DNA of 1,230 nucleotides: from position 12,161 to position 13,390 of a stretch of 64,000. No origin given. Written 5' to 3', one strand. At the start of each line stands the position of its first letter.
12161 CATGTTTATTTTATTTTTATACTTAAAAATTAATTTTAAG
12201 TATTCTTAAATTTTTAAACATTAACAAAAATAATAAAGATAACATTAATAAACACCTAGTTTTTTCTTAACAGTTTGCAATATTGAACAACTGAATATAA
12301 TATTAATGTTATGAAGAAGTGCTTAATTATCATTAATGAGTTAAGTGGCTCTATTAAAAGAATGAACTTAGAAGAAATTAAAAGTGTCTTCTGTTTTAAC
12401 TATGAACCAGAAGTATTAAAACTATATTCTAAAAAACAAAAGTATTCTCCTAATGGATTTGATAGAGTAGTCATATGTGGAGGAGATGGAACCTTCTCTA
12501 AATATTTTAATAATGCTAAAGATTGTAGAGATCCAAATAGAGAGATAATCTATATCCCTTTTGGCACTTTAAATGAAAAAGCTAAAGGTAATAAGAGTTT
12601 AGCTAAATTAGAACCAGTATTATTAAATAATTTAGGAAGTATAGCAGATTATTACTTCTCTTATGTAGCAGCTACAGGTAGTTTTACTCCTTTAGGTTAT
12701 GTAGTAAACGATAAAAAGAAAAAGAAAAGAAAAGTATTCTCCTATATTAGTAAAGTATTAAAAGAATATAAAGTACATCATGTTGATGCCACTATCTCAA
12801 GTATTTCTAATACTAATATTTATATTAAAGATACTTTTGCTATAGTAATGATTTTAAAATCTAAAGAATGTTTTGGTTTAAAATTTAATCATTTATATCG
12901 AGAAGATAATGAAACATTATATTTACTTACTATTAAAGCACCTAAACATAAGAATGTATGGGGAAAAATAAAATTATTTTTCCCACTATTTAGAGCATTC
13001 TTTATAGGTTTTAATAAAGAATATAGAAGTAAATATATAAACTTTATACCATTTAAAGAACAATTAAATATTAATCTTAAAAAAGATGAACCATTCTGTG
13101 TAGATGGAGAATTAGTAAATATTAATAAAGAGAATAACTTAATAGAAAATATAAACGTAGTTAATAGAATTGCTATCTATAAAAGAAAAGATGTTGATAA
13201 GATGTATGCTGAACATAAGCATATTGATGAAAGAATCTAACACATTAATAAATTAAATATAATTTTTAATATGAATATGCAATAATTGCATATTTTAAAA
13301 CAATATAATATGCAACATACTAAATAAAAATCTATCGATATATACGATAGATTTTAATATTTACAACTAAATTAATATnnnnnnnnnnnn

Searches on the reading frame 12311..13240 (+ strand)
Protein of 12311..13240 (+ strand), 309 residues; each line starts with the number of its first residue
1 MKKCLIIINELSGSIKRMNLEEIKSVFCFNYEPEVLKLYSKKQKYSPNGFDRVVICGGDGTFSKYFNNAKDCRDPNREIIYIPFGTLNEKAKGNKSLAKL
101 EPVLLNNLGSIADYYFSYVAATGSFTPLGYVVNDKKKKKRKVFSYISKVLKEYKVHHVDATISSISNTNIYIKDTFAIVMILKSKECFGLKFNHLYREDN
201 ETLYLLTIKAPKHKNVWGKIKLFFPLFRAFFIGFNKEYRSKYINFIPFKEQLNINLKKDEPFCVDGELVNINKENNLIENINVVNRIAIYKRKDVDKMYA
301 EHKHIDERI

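Call 46: search_protein_families(library=pfam, proteins=[window:12311-13240:+], max_evalue=0.001)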
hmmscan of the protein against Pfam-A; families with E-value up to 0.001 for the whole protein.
window:12311-13240:+ (309 aa): 1 family
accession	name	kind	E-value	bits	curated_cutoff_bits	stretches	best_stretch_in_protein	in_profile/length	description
PF00781.29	DAGK_cat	-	2.1e-08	34.3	23.6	1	5-92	3-97/125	Diacylglycerol kinase catalytic domain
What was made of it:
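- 12311..13240 (+): DAGK_cat lipid-kinase gene, the conserved divergent flank of the locus. Pfam PF00781 (call 46).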
